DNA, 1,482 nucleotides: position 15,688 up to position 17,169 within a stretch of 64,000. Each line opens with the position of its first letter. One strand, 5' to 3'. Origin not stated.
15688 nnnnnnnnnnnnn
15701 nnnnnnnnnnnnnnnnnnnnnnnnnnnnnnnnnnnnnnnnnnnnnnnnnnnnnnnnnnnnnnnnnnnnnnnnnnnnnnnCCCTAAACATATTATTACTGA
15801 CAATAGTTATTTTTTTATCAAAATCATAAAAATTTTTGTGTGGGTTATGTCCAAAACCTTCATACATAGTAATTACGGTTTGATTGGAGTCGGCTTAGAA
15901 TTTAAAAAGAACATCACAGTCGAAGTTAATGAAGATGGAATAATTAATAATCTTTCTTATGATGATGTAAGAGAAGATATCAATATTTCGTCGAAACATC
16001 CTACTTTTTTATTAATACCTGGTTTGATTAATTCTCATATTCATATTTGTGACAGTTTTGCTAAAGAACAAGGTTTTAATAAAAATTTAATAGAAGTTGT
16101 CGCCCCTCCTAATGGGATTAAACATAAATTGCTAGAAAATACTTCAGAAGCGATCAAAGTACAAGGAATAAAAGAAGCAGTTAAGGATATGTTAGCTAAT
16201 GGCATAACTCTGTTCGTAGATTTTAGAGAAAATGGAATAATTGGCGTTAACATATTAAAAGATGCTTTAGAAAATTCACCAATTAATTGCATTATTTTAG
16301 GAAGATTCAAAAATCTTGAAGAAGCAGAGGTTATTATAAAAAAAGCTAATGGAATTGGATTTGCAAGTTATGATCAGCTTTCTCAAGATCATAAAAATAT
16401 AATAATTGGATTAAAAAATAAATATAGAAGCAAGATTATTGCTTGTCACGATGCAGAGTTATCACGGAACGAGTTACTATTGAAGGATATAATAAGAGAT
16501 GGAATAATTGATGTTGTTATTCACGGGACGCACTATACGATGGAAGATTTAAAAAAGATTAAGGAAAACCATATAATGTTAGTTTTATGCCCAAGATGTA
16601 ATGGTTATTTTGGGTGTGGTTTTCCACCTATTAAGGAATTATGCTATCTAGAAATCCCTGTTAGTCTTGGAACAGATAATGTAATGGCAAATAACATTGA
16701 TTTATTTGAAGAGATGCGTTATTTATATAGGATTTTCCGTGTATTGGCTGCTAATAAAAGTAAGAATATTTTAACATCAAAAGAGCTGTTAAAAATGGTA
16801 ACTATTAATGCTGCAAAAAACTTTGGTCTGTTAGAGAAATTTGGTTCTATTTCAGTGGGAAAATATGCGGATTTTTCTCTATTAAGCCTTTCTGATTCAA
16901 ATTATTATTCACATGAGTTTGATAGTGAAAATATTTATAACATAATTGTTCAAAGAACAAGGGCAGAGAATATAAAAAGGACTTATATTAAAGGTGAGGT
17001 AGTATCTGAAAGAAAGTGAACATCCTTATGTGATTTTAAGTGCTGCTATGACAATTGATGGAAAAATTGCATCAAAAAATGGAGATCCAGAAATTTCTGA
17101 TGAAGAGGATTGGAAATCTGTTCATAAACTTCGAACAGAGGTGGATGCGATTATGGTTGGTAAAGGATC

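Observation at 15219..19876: Deaminase-type amidohydrolase embedded in a folE / arfC-like / cofG / cofH operon: candidate for the unassigned archaeal pyrimidine deaminase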

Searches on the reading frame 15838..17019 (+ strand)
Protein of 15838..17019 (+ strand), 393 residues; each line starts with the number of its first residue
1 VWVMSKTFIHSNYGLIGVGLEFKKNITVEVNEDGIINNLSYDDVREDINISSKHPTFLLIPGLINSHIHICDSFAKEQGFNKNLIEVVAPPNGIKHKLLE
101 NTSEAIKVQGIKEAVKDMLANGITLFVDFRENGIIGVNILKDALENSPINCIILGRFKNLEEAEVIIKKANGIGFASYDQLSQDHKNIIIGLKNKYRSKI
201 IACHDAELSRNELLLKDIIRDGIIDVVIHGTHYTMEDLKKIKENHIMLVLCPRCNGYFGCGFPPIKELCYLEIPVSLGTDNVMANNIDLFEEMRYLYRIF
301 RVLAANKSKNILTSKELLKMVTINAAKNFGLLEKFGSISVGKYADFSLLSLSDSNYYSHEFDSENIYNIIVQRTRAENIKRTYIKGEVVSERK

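Call 3: search_protein_families(library=pfam, proteins=[window:15838-17019:+])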
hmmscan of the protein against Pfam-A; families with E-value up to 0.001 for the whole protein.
window:15838-17019:+ (393 aa): 2 families
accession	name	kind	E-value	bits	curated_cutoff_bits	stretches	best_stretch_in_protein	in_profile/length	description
PF01979.26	Amidohydro_1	-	2e-41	142.8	25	2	227-389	195-345/345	Amidohydrolase family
PF07969.17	Amidohydro_3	-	5.3e-12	46.4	29.7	1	262-389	356-471/472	Amidohydrolase family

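Call 4: search_protein_families(library=ncbifam, proteins=[window:15838-17019:+])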
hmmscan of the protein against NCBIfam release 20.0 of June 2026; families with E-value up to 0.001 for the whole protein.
window:15838-17019:+ (393 aa): 35 families (the best 25 are shown)
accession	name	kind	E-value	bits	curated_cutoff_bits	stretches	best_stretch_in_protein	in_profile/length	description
NF005552.0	PRK07213.1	equivalog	5.4e-78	262.5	294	1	15-385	10-378/382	chlorohydrolase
NF006549.0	PRK09045.1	equivalog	6.6e-29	100.8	540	1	227-388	257-413/444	TRZ/ATZ family hydrolase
NF005557.0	PRK07228.1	equivalog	2.7e-27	95.6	522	1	208-392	234-415/445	5'-deoxyadenosine deaminase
TIGR02967.1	guan_deamin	equivalog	1.2e-21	77.2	375.4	1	226-386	242-401/401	guanine deaminase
NF004995.0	PRK06380.1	subfamily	9.6e-21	74.2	567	2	229-389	242-398/418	metal-dependent hydrolase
NF006269.1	PRK08418.1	equivalog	1.8e-20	73.1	320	1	226-388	257-406/408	aminofutalosine deaminase family hydrolase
NF006056.0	PRK08204.1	subfamily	8.8e-20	70.9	391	1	227-390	249-416/449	hypothetical protein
NF006252.0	PRK08393.1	equivalog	9e-20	71.1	617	1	226-389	242-398/424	N-ethylammeline chlorohydrolase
NF006681.0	PRK09229.1-2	equivalog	1.3e-19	70.3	362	1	225-391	267-426/451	formimidoylglutamate deiminase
NF005211.0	PRK06687.1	equivalog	3e-18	65.8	703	1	225-390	248-409/419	TRZ/ATZ family protein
NF006679.0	PRK09228.1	subfamily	1.6e-17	63.4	351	1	226-392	267-432/433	guanine deaminase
NF006055.0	PRK08203.1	equivalog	2e-16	59.6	532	1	229-389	273-425/455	8-oxoguanine deaminase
TIGR02022.1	hutF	equivalog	7.4e-15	54.6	413.05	1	225-389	267-430/455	formimidoylglutamate deiminase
NF004701.0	PRK06038.1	equivalog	1e-14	54.1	609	1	226-355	245-371/432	N-ethylammeline chlorohydrolase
TIGR01224.1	hutI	equivalog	3.3e-14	52.5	298.15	1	229-370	239-372/377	imidazolonepropionase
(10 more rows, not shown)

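Call 6: find_homologous_proteins(query=window:15838-17019:+)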
Query window:15838-17019:+ (393 aa): 869 proteins with E <= 0.001 among 7062 candidates; the best 120 are listed.
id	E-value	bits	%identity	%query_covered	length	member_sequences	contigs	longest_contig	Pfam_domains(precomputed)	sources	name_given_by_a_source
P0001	5.7e-231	784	91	99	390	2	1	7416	PF07969.18,PF01979.27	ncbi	ncbi:MAG: amidohydrolase family protein [Candidatus Hermodarchaeota archaeon]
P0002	2.4e-226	769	90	99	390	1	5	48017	PF07969.18,PF01979.27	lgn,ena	-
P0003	1.3e-223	760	89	99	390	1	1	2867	PF07969.18,PF01979.27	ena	-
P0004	1.9e-219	746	88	99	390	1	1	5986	PF07969.18,PF01979.27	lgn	-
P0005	7.4e-219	744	87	99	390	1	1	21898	PF07969.18,PF01979.27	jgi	jgi:cytosine/adenosine deaminase-related metal-dependent hydrolase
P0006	4.2e-186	637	73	99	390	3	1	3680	PF07969.18,PF01979.27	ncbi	ncbi:MAG: amidohydrolase family protein [Candidatus Hermodarchaeota archaeon]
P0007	1.5e-185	635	75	99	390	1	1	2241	PF07969.18,PF01979.27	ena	-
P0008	6.8e-185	633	73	99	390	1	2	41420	PF07969.18,PF01979.27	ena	-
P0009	2.8e-184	631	73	99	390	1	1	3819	PF07969.18,PF01979.27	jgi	jgi:cytosine/adenosine deaminase-related metal-dependent hydrolase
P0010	2.7e-181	621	73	99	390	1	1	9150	PF07969.18,PF01979.27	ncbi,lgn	-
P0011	9.4e-179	612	70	99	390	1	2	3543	PF07969.18,PF01979.27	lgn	-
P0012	3.4e-176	604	70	99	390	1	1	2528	PF07969.18,PF01979.27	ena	-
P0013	1.1e-174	599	70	99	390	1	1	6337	PF07969.18,PF01979.27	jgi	-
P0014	1.4e-173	595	70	99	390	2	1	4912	PF07969.18,PF01979.27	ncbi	ncbi:MAG: amidohydrolase family protein [Candidatus Thorarchaeota archaeon]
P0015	2.5e-172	591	69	99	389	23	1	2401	PF07969.18,PF01979.27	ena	-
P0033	3.3e-162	558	66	99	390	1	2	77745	PF07969.18,PF01979.27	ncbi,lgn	-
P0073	4.6e-137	475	56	99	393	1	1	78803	PF07969.18,PF01979.27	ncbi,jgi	ncbi:MAG: amidohydrolase family protein [Promethearchaeota archaeon]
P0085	6.2e-136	472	57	99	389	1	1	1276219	PF07969.18,PF01979.27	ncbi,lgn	-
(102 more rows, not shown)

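Call 24: search_protein_representatives(protein=window:15847-17019:+)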
Query: 390 residues. Proteins with E-value up to 0.001 (for the whole library): 5176; up to 1e-10: 1042; up to 1e-30: 138. The best 150 are listed.
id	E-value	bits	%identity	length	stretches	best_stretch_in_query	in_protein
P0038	7.7e-162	555.1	65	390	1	1-390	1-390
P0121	3.4e-101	355.5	48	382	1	6-388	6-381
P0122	1.5e-82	294.2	46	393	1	1-389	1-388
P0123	4.2e-66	240.1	52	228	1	1-228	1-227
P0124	9.1e-65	235.6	52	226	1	165-390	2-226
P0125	3.3e-63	230.5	40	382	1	5-389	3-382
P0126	5.4e-62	226.5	40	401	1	5-390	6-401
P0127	1.6e-60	221.6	37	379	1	6-388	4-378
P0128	3.2e-58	214.1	34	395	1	14-384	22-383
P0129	4.9e-58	213.5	37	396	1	53-386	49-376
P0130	3.1e-57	210.8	38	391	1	3-386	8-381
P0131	3.6e-57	210.7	36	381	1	12-387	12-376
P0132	1.9e-55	205.0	36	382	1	5-385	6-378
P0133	4.2e-55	203.8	36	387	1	50-383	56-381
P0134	5.4e-55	203.5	41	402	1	54-385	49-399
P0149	8.5e-44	166.6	41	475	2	220-389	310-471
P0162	6.3e-41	157.2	39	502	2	222-389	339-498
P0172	4.9e-39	151.0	40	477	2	213-386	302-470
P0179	4.5e-38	147.8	31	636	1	12-389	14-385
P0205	2.4e-34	135.6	31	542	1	9-387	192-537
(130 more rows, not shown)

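Call 27: search_solved_structures(query=window:15847-17019:+, max_evalue=0.00001)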
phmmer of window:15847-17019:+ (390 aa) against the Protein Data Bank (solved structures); distinct sequences matched with E-value up to 0.00001: 12.
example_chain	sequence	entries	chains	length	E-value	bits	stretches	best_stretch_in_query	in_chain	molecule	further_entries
4v1x_A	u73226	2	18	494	9.8e-15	57.8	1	224-386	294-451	ATRAZINE CHLOROHYDROLASE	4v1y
4dyk_A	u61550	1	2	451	4.3e-13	52.4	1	224-349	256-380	AMIDOHYDROLASE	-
4gbd_A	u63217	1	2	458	4.6e-13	52.3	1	224-349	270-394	Putative uncharacterized protein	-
3lnp_A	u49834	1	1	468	1.8e-12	50.3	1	225-351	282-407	Amidohydrolase family Protein OLEI01672_1_465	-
2i9u_A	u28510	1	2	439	5.1e-12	48.9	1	223-384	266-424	Cytosine/guanine deaminase related protein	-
4dzh_A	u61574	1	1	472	1.8e-11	47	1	216-350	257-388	AMIDOHYDROLASE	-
3e0l_A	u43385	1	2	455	5.6e-11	45.4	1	223-351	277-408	Guanine deaminase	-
2uz9_A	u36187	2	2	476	6.6e-11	45.2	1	223-351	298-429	GUANINE DEAMINASE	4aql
4f0r_A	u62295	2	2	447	1.7e-10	43.8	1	226-386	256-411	5-methylthioadenosine/S-adenosylhomocysteine deaminase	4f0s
6ohb_A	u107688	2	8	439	2.2e-10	43.5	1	223-389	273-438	Guanine deaminase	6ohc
1p1m_A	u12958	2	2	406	4.9e-09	39.1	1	197-369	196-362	Hypothetical protein TM0936 | Uncharacterized protein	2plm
1j6p_A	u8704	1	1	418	4.9e-09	39.1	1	197-369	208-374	METAL-DEPENDENT HYDROLASE OF CYTOSINEDEMANIASE/CHLOROHYDROLASE FAMILY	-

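Call 30: find_related_loci(query=A2, collection=genome_contigs, flank=8000)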
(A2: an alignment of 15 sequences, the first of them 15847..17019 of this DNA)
Query A2 (390 aa) in genome_contigs; peptide patterns used: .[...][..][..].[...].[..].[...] (x = any residue, [..] = any of these).
600 stretches matched a pattern (row limit reached: there are more); 364 encode a relative of the query (tblastn E <= 1e-3); the best 80 are kept; 80 distinct loci.
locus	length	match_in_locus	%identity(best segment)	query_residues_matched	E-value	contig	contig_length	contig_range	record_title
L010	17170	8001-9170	65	1-390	2e-167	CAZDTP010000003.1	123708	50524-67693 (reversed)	MAG TPA_asm: uncultured archaeon isolate SRP214966_co7_76 genome assembly, contig: NODE_46_length_123708_cov_24.349729,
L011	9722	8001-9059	34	55-389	8e-61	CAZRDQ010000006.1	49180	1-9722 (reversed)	MAG TPA_asm: uncultured Candidatus Bathyarchaeia archaeon isolate SRP098346_co1_450 genome assembly, contig: NODE_339_le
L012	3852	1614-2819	34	3-386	1e-59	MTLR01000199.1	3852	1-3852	MAG: Candidatus Bathyarchaeota archaeon JdFR-04 JGI24020J35080_1006145, whole genome shotgun sequence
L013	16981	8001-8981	37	55-386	1e-55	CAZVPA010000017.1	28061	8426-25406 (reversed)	MAG TPA_asm: uncultured Nitrososphaerota archaeon isolate SRP141552_co1_93 genome assembly, contig: NODE_611_length_2806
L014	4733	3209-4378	33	12-387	1e-54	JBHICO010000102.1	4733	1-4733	MAG: Nitrososphaerales archaeon isolate bea2_sp1_bin.4 NODE_3758_length_4733_cov_3.697520, whole genome shotgun sequence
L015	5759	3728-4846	30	11-389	1e-51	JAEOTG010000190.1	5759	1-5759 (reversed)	MAG: Candidatus Heimdallarchaeota archaeon isolate YT1_048 k127_31536349, whole genome shotgun sequence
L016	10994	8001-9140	32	12-386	2e-48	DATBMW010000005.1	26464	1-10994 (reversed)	MAG TPA_asm: Nitrososphaera sp. isolate SMAG_U4008 k141_2899719, whole genome shotgun sequence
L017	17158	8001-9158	30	12-389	4e-47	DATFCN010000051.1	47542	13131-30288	MAG TPA_asm: Nitrososphaera sp. isolate SMAG_U8555 k141_615316, whole genome shotgun sequence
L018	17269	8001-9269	31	12-387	1e-46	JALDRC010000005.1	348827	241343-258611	MAG: Nitrososphaeraceae archaeon isolate RBC_AOA1 BC2.106.fa-5, whole genome shotgun sequence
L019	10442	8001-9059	31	54-388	1e-45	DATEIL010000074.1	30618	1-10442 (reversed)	MAG TPA_asm: Nitrososphaera sp. isolate SMAG_U8836 k141_235196, whole genome shotgun sequence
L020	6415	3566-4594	35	54-386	2e-45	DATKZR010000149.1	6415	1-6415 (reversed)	MAG TPA_asm: Nitrosopumilaceae archaeon isolate SMAG_U14250 k141_3601879, whole genome shotgun sequence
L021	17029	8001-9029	34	54-386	8e-45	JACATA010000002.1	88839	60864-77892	Marine Group I thaumarchaeote strain D17 40, whole genome shotgun sequence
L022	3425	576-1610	31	54-387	2e-44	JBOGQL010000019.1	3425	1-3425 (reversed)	MAG: Nitrososphaera sp. isolate M3-B2_metabat2.bin.1 k127_650487, whole genome shotgun sequence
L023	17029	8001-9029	31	54-386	3e-44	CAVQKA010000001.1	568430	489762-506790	MAG: uncultured Nitrososphaerota archaeon isolate MFD00008.bin.1.167 genome assembly, contig: contig_31754, whole genome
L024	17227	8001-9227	30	12-386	2e-44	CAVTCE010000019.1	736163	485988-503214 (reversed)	MAG: uncultured Nitrososphaeraceae archaeon isolate MFD02360.bin.2.160 genome assembly, contig: contig_33705, whole geno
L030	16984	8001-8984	30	16-381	4e-43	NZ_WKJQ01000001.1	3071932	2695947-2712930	Haloferax marinum strain MBLA0078 contig00001, whole genome shotgun sequence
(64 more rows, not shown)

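Call 32: find_encoding_contigs(protein=P0085, flank=6000, max_places=2)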
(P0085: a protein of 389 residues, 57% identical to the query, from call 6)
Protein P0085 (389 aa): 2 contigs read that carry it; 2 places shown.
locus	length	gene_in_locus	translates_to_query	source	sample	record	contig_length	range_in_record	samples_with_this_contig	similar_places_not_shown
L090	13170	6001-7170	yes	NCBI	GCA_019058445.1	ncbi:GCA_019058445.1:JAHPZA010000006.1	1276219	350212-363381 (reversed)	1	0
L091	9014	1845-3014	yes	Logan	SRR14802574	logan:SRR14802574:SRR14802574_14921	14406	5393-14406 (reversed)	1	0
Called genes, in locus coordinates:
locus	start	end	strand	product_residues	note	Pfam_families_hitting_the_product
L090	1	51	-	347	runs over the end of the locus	-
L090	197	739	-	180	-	PF00300:His_Phos_1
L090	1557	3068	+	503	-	PF00884:Sulfatase, PF01663:Phosphodiest (faint), PF16347:SGSH_C (weak)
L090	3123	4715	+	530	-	PF00884:Sulfatase, PF01663:Phosphodiest (weak), PF16347:SGSH_C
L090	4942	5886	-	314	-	PF02649:GCHY-1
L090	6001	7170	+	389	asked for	PF01979:Amidohydro_1, PF07969:Amidohydro_3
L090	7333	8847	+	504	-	PF14311:DUF4379 (faint)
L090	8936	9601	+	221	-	PF01872:RibD_C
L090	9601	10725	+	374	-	PF04055:Radical_SAM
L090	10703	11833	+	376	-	PF04055:Radical_SAM, PF19288:CofH_C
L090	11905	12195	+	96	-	PF03992:ABM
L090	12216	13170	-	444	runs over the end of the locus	PF00809:Pterin_bind, PF14251:PterinBD-DUF4346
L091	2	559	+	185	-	?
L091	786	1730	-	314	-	PF02649:GCHY-1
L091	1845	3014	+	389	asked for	PF01979:Amidohydro_1, PF07969:Amidohydro_3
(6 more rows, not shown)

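Call 33: find_encoding_contigs(protein=P0033, flank=6000, max_places=2)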
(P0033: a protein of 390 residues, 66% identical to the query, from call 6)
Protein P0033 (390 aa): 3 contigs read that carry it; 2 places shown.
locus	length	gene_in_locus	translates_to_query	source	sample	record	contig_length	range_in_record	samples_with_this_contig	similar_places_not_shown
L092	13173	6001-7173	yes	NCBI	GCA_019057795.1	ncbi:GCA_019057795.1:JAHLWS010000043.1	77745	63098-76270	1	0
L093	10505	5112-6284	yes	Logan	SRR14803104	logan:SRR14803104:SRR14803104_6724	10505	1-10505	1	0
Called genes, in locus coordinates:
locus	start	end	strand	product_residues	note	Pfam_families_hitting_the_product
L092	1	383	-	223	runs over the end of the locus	PF01022:HTH_5 (faint), PF03444:WHD_HrcA (weak)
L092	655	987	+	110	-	PF00240:ubiquitin (weak)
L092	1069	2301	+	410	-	PF00899:ThiF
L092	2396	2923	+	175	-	PF00179:UQ_con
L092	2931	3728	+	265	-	PF01398:JAB, PF03665:UPF0172 (weak)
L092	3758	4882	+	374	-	-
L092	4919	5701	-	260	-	PF02649:GCHY-1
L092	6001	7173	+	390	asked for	PF01979:Amidohydro_1, PF07969:Amidohydro_3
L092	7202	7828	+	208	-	PF01872:RibD_C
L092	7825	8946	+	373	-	PF04055:Radical_SAM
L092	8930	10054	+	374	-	PF04055:Radical_SAM, PF19288:CofH_C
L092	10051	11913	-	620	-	PF02812:ELFV_dehydrog_N, PF00208:ELFV_dehydrog, PF00571:CBS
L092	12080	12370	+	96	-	PF03992:ABM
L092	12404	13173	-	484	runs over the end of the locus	PF00809:Pterin_bind, PF14251:PterinBD-DUF4346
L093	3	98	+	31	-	?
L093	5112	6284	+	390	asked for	PF01979:Amidohydro_1, PF07969:Amidohydro_3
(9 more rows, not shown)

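Call 34: find_encoding_contigs(protein=P0073, flank=6000, max_places=2)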
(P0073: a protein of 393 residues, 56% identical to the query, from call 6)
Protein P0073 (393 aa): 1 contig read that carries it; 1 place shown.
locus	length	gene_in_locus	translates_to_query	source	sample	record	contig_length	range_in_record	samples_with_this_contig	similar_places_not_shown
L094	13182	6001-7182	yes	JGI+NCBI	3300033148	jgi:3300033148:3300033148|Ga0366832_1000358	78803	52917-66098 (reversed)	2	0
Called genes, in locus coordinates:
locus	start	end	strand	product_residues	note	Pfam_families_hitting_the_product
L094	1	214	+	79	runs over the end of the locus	-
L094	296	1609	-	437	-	PF27218:MJ0043_C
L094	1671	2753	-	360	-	-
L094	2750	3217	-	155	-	-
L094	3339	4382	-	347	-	-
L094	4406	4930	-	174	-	PF00009:GTP_EFTU (weak), PF00025:Arf, PF00071:Ras, PF01926:MMR_HSR1 (weak), PF08477:Roc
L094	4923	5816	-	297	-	PF02649:GCHY-1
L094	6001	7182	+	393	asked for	PF01979:Amidohydro_1, PF07969:Amidohydro_3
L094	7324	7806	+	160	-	PF00025:Arf, PF00071:Ras, PF08477:Roc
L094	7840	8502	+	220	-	PF01872:RibD_C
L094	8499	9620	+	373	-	PF04055:Radical_SAM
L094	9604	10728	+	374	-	PF04055:Radical_SAM, PF19288:CofH_C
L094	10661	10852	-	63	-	-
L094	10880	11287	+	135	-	-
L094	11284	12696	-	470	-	-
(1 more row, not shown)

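Call 42: search_protein_families(library=ncbifam, proteins=[L090:4942-5886:-, L092:4919-5701:-], max_evalue=0.00001)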
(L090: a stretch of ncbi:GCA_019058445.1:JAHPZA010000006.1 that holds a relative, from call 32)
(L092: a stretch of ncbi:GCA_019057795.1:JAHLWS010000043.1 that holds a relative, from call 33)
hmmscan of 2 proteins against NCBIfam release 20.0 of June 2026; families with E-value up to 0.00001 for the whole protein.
L090:4942-5886:- (314 aa): 3 families
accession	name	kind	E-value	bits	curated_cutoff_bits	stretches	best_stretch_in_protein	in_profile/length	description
TIGR00294.2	TIGR00294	equivalog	9e-80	268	220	1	6-313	2-300/302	GTP cyclohydrolase MptA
NF010200.1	PRK13674.1-1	equivalog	1.3e-38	133.1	215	1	6-304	2-269/270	GTP cyclohydrolase FolE2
NF010204.0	PRK13675.1-1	equivalog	4.2e-26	92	468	2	8-164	6-162/267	GTP cyclohydrolase IV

L092:4919-5701:- (260 aa): 3 families
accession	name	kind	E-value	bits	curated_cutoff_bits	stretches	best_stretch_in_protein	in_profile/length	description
TIGR00294.2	TIGR00294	equivalog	2e-63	214.4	220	1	1-255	57-301/302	GTP cyclohydrolase MptA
NF010200.1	PRK13674.1-1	equivalog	5.4e-27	95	215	1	1-245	57-269/270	GTP cyclohydrolase FolE2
NF010204.0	PRK13675.1-1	equivalog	4.9e-14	52.4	468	1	139-242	168-263/267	GTP cyclohydrolase IV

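Call 60: search_protein_families(library=pfam, proteins=[P0179, P0205, P0162, P0149, P0172], max_evalue=0.0001)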
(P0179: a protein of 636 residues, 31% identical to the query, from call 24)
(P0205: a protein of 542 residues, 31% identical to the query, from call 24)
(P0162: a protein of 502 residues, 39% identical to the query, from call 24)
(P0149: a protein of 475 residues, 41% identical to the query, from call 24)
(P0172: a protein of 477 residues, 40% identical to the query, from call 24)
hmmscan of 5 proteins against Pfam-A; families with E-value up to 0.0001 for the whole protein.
P0179 (636 aa): 3 families
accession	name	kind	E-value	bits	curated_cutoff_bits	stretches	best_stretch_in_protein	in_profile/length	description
PF01872.23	RibD_C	-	1.3e-47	162.7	24.1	1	415-625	1-195/197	RibD C-terminal domain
PF01979.26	Amidohydro_1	-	4.5e-28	98.9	25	1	56-382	2-345/345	Amidohydrolase family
PF07969.17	Amidohydro_3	-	1.1e-09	38.8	29.7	1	98-382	151-471/472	Amidohydrolase family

P0205 (542 aa): 3 families
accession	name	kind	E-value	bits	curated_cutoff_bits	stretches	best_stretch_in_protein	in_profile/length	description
PF02633.19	Creatininase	-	5.4e-26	91.9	31.3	1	2-182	40-237/238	Creatinine amidohydrolase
PF01979.26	Amidohydro_1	-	5.3e-23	82.2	25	1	230-501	1-318/345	Amidohydrolase family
PF07969.17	Amidohydro_3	-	7.5e-06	26.1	29.7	1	369-510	309-453/472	Amidohydrolase family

P0162 (502 aa): 2 families
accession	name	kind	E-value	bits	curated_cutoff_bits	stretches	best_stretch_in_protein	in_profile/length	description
PF01979.26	Amidohydro_1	-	2.8e-46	158.8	25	1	54-495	1-345/345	Amidohydrolase family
PF07969.17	Amidohydro_3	-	9.3e-11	42.3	29.7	0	370-495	355-471/472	Amidohydrolase family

P0149 (475 aa): 2 families
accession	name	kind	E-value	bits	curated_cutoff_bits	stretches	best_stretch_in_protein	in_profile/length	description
PF01979.26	Amidohydro_1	-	5.3e-41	141.5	25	1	67-467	1-344/345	Amidohydrolase family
PF07969.17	Amidohydro_3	-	1.8e-11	44.7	29.7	0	338-438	334-450/472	Amidohydrolase family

P0172 (477 aa): 2 families
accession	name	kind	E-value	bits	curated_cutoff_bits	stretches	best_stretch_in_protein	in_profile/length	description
PF01979.26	Amidohydro_1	-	3.2e-41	142.1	25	1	81-470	2-345/345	Amidohydrolase family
PF07969.17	Amidohydro_3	-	7.7e-12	45.9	29.7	1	278-460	278-461/472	Amidohydrolase family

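Call 69: predict_structure(alignment_id=A1)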
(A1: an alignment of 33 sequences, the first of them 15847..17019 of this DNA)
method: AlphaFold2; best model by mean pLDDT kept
length: 390 residues; sequences in the alignment: 33
mean_pLDDT: 93.2   pTM: 0.93
mean pLDDT of the five models: 93.2, 93.1, 93.0, 92.8, 92.5
residues with pLDDT >= 90: 322; 70-90: 51; 50-70: 15; < 50: 2
segments of 3 or more residues with pLDDT < 50: none
pLDDT, mean of each block of 10 residues (from residue 1): 89 97 97 94 55 94 96 85 85 89 97 98 96 97 98 95 97 94 95 96 96 96 98 98 97 94 94 95 95 93 71 98 98 98 96 86 94 97 96
secondary structure, 60 per line:
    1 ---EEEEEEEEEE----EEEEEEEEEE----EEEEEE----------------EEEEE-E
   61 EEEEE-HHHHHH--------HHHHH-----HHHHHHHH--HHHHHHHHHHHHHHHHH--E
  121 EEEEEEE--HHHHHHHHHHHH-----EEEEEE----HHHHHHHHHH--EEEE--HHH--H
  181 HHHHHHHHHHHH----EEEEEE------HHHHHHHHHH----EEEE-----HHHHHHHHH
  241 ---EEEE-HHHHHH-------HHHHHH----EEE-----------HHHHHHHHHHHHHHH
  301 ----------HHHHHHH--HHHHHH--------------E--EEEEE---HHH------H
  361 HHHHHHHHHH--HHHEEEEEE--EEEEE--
elements in order: E4-13 E18-27 E32-37 E54-58 E60-65 H67-72 H81-85 H91-98 H101-117 E120-127 H130-141 E147-152 H157-166 E169-172 H180-192 E197-202 H209-218 E223-226 H232-240 E244-247 H249-254 H262-267 E272-274 H286-300 H311-317 H320-325 E343-347 H360-370 E376-381 E384-388

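Call 72: fold_search(model_id=the predicted structure, library=pdb)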
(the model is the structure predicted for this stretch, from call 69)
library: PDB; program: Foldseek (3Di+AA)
matches with E <= 10: 1341; with E <= 0.001: 275
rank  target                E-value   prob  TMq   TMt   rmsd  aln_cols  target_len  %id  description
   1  3lnp                  2.5e-25  1.00  0.84  0.75   3.9       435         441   19  Crystal Structure of Amidohydrolase family Protein OLEI01672_1_465 from Oleispira antarctica (released 2010-02-16)
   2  4dyk_A                1.1e-23  1.00  0.80  0.72   3.9       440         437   18  Crystal structure of an adenosine deaminase from pseudomonas aeruginosa pao1 (target nysgrc-200449) with bound zn (released 2012-03-14)
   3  4gbd_A                1.4e-23  1.00  0.83  0.75   3.9       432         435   18  Crystal Structure Of Adenosine Deaminase From Pseudomonas Aeruginosa Pao1 with bound Zn and methylthio-coformycin (released 2013-06-12)
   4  4f0r                  3.2e-23  1.00  0.83  0.74   4.1       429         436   19  Crystal structure of an adenosine deaminase homolog from Chromobacterium violaceum (target NYSGRC-019589) bound Zn and 5 (released 2012-06-06)
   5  4gbd_B                4.5e-23  1.00  0.84  0.76   4.2       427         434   19  Crystal Structure Of Adenosine Deaminase From Pseudomonas Aeruginosa Pao1 with bound Zn and methylthio-coformycin (released 2013-06-12)
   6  4v1x_E                5.1e-23  1.00  0.87  0.72   3.9       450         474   17  The structure of the hexameric atrazine chlorohydrolase, AtzA (released 2015-03-11)
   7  4dzh                  1.2e-22  1.00  0.81  0.72   4.7       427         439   17  Crystal structure of an adenosine deaminase from xanthomonas campestris (target nysgrc-200456) with bound zn (released 2012-03-21)
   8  6ohb_A                1.7e-22  1.00  0.84  0.75   5.0       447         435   16  E. coli Guanine Deaminase (released 2019-07-24)
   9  1p1m                  2.7e-22  1.00  0.82  0.79   3.7       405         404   21  Structure of Thermotoga maritima amidohydrolase TM0936 bound to Ni and methionine (released 2003-04-29)
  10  6ohb_D                3.1e-22  1.00  0.81  0.74   4.9       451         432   17  E. coli Guanine Deaminase (released 2019-07-24)
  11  4f0s                  3.9e-22  1.00  0.82  0.74   4.2       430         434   19  Crystal structure of an adenosine deaminase homolog from Chromobacterium violaceum (target NYSGRC-019589) with bound ino (released 2012-06-06)
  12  4v1x_A                5.5e-22  1.00  0.86  0.71   4.0       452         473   16  The structure of the hexameric atrazine chlorohydrolase, AtzA (released 2015-03-11)
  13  4v1x_B                7.0e-22  1.00  0.86  0.72   4.2       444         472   17  The structure of the hexameric atrazine chlorohydrolase, AtzA (released 2015-03-11)
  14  1j6p                  8.4e-22  1.00  0.82  0.79   3.5       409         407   21  Crystal structure of Metal-dependent hydrolase of cytosinedemaniase/chlorohydrolase family (TM0936) from Thermotoga mari (released 2002-10-30)
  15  6ohc_B                1.9e-21  1.00  0.80  0.74   5.4       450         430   17  E. coli Guanine Deaminase (released 2019-07-24)
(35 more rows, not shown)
